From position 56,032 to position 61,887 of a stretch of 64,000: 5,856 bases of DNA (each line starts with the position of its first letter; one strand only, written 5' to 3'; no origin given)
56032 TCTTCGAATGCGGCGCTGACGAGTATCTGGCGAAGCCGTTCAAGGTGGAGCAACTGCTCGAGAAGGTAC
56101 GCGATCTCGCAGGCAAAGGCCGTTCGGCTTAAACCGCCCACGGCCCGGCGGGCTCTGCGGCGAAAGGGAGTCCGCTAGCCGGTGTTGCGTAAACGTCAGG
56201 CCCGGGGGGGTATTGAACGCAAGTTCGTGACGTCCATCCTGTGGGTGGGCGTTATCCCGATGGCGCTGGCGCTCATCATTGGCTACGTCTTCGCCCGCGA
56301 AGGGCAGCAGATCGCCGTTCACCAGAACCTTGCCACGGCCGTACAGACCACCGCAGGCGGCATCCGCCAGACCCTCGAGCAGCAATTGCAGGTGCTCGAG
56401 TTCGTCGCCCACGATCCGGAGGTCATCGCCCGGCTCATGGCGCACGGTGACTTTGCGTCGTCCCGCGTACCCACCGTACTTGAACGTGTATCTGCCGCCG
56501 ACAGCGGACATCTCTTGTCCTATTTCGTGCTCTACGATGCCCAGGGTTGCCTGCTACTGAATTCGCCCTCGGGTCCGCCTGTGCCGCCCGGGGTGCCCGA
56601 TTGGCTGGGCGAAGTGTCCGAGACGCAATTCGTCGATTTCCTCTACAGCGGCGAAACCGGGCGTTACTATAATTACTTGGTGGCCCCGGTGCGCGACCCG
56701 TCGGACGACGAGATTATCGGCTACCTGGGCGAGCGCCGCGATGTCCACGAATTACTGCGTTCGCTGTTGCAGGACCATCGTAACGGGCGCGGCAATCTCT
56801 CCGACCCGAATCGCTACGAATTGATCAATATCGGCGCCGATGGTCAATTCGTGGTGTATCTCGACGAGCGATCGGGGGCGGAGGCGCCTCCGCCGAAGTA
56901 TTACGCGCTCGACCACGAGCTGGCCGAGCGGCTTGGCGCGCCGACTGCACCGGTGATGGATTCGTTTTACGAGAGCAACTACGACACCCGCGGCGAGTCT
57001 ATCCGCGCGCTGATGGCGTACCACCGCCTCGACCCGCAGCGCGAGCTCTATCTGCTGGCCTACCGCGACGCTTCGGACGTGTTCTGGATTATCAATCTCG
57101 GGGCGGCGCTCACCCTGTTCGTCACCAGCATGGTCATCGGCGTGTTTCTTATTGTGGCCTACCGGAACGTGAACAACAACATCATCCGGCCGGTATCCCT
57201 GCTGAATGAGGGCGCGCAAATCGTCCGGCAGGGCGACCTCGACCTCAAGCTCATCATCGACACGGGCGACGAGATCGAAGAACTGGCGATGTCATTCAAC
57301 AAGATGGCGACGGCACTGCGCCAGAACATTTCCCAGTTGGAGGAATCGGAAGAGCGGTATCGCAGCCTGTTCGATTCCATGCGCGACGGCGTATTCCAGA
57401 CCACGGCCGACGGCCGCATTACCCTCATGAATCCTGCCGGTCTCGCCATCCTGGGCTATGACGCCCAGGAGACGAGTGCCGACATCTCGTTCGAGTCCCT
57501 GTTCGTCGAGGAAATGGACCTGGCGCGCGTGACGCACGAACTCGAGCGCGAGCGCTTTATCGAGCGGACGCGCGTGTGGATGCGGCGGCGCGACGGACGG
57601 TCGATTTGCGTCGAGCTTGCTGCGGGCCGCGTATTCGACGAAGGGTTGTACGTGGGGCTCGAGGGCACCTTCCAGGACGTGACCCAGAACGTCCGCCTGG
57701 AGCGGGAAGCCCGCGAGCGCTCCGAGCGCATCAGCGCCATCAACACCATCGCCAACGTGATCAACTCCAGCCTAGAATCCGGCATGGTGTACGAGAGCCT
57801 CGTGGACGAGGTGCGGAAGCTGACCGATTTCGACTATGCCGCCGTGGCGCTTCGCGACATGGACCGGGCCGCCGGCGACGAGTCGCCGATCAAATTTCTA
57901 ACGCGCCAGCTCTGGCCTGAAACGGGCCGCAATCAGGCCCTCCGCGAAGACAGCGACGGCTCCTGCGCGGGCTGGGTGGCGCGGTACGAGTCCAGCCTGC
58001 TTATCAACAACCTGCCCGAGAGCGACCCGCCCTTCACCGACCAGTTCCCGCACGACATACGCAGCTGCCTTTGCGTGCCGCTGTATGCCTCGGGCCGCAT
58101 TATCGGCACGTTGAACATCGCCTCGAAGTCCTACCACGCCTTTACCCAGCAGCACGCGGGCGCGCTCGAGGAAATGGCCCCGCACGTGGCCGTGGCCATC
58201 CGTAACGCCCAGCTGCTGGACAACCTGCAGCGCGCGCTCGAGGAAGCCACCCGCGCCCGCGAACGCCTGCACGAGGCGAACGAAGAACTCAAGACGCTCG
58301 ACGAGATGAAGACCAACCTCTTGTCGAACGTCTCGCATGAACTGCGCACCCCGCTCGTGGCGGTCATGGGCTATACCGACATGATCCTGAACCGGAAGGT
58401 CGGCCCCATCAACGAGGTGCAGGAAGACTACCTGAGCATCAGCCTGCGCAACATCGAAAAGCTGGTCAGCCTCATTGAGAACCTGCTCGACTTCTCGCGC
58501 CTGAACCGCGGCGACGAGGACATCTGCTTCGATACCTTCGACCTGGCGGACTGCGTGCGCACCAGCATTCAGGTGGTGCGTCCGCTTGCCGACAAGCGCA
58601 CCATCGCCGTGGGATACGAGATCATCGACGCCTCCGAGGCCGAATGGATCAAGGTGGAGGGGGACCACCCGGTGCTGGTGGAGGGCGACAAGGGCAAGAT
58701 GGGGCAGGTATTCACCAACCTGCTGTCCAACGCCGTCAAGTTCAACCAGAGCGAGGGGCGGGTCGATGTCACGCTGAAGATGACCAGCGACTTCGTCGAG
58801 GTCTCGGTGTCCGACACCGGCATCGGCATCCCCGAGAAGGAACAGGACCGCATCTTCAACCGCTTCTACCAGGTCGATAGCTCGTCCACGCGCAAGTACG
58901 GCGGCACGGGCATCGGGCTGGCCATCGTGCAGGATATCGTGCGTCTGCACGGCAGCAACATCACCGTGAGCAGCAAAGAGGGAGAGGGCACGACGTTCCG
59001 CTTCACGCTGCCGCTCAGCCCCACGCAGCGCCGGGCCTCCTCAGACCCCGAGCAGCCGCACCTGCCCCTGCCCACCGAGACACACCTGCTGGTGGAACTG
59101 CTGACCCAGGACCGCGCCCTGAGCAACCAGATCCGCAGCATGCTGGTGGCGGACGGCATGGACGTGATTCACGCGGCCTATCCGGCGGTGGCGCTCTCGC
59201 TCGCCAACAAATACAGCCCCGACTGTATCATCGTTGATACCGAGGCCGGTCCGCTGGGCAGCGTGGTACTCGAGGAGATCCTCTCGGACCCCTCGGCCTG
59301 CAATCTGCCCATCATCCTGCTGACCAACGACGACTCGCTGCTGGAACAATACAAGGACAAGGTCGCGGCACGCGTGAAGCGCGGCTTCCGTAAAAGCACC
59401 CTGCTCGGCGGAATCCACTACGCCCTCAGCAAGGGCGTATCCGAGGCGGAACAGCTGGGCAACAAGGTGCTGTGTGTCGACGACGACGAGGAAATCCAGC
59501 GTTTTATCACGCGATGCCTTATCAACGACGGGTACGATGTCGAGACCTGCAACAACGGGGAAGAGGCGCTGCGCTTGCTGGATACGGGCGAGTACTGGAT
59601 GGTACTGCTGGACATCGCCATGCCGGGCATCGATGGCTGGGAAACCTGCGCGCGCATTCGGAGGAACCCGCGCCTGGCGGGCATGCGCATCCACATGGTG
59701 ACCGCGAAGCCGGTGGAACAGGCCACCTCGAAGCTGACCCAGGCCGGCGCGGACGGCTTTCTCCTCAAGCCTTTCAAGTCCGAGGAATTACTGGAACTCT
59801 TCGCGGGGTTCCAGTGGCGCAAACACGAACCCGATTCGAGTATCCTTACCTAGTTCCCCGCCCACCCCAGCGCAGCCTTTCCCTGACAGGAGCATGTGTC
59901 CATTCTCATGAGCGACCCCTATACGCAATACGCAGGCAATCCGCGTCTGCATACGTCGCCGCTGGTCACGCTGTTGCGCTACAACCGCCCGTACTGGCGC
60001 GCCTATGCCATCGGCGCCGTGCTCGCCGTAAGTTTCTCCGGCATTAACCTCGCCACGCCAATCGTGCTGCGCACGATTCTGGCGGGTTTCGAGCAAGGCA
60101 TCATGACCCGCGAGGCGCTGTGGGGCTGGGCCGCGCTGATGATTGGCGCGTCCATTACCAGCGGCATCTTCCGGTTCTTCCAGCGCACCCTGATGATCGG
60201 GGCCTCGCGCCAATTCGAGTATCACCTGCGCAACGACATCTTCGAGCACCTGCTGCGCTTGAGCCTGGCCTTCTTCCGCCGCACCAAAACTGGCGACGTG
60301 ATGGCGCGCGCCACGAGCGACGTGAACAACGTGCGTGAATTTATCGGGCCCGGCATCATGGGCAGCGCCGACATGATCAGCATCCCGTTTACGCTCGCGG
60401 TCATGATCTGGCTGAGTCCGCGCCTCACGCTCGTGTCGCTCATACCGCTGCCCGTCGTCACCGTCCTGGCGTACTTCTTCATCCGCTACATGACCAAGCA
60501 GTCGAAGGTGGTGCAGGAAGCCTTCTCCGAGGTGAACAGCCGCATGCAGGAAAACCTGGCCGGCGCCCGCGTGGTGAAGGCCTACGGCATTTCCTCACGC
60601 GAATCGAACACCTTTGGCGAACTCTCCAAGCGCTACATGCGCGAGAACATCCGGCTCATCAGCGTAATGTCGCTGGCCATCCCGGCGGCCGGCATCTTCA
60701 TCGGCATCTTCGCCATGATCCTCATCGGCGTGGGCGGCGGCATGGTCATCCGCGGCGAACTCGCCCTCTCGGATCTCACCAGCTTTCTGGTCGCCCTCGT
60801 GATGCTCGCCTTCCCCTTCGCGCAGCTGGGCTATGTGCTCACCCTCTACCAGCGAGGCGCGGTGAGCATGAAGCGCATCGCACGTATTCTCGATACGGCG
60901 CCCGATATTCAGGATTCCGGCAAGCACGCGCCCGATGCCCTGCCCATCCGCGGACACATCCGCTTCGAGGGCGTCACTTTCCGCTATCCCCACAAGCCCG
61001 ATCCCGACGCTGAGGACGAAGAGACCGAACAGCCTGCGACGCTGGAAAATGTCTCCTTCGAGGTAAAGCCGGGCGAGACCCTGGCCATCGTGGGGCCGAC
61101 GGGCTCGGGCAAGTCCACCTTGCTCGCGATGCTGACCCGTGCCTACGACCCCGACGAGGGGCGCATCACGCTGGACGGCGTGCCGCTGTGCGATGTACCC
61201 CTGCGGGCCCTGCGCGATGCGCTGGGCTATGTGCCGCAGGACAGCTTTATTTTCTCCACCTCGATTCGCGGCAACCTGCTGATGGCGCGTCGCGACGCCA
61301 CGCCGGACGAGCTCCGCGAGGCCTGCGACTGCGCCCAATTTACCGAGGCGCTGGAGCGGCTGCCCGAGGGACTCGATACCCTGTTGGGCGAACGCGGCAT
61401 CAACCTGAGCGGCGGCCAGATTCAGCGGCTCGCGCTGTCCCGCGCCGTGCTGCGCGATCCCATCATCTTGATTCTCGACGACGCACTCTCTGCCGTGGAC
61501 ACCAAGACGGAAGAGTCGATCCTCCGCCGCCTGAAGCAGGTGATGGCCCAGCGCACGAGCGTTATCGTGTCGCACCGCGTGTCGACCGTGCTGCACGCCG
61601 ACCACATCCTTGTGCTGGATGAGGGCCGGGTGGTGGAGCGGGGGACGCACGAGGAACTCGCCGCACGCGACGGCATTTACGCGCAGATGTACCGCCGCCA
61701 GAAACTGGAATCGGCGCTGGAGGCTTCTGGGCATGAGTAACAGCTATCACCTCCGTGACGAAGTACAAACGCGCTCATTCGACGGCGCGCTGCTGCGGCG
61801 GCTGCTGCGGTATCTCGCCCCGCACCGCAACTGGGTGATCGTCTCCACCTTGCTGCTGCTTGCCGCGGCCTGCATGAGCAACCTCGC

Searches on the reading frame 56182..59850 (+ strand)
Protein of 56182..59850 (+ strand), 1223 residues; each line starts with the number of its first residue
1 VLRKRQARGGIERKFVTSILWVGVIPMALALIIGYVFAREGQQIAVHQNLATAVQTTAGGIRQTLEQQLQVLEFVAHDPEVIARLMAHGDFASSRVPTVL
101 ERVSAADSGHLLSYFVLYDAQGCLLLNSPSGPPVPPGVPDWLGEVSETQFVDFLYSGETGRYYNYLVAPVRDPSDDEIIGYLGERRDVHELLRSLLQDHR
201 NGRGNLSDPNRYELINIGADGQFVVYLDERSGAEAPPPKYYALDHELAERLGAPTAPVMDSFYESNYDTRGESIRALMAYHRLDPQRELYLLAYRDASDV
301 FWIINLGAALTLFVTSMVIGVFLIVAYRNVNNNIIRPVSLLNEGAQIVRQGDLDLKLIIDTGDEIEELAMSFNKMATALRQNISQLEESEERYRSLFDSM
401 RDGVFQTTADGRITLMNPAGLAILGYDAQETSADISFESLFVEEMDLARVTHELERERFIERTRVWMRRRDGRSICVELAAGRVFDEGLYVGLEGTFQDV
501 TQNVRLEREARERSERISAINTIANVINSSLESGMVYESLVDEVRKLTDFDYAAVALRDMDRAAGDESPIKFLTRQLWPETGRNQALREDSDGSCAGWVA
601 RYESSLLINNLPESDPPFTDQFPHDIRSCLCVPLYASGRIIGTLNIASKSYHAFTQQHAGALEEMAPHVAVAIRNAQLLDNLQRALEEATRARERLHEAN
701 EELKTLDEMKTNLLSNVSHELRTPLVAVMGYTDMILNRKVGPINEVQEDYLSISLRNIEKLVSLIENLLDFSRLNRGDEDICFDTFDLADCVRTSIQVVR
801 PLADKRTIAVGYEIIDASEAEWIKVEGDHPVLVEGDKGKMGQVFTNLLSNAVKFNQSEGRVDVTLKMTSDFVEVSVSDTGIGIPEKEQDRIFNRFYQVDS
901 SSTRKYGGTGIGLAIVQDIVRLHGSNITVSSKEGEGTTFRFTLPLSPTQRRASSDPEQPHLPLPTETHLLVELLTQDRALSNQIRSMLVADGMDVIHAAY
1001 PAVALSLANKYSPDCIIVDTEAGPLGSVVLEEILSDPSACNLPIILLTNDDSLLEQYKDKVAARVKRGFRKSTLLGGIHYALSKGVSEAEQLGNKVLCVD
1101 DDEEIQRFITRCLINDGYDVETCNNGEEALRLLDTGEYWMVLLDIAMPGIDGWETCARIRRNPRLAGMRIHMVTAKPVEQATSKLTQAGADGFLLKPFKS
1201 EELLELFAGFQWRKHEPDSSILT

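Call 38: search_protein_families(library=pfam, proteins=[window:56182-59850:+], max_evalue=0.001)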
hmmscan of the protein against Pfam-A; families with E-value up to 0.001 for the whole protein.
window:56182-59850:+ (1223 aa): 13 families
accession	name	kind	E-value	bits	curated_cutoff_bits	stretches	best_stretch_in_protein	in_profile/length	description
PF02518.31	HATPase_c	-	5.9e-33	114.1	26.4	1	836-946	2-110/111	Histidine kinase-, DNA gyrase B-, and HSP90-like ATPase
PF00072.30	Response_reg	-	1.2e-31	109.6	30.2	1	1096-1206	1-109/111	Response regulator receiver domain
PF13185.12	GAF_2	-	7.4e-17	62.3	28.6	1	537-673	8-135/136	GAF domain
PF00512.31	HisKA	-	8.5e-17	61.4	26.9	1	710-776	2-65/66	His Kinase A (phospho-acceptor) domain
PF01590.32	GAF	-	6.1e-16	59.6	22.4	1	537-673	6-133/133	GAF domain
PF00989.32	PAS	-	3.9e-12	46.6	22.6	1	391-500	1-113/113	PAS fold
PF00672.30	HAMP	-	1.1e-10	42.2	25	1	332-381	4-53/53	HAMP domain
PF13188.13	PAS_8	-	2.1e-09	37.3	21.8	1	391-439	1-49/65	PAS domain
PF13426.13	PAS_9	-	5.2e-08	33.5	27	1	402-502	2-103/103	PAS domain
PF02743.24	dCache_1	-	2e-06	27.9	45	1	46-183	7-147/240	Cache domain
PF08448.16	PAS_4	-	1.1e-05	26.1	23.1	0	397-504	1-109/110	PAS fold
PF13492.12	GAF_3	-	5.5e-05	24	27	1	537-675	6-129/129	GAF domain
PF13581.12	HATPase_c_2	-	0.00071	20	27.4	0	847-941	39-125/127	Histidine kinase-like ATPase domain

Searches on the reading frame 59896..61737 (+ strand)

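Call 38: search_protein_families(library=pfam, proteins=[window:59896-61737:+], max_evalue=0.001)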
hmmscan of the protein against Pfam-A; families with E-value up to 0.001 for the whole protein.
window:59896-61737:+ (614 aa): 6 families
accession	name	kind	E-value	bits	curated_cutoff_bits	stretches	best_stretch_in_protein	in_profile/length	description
PF00664.28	ABC_membrane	-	6.8e-41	141.2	28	1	39-305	3-271/274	ABC transporter transmembrane region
PF00005.33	ABC_tran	-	1.9e-31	109.9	25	1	383-531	1-136/137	ABC transporter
PF13191.12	AAA_16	-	5.1e-06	27.5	32.6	1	392-556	24-164/167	AAA ATPase domain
PF02463.25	SMC_N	-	8.6e-05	22.5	40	0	503-572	136-209/220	RecF/RecN/SMC N terminal domain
PF13401.12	AAA_22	-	0.00012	22.9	27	1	396-532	8-95/130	AAA domain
PF13555.12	AAA_29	-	0.00017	21.7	27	1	384-412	13-42/61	P-loop containing region of AAA domain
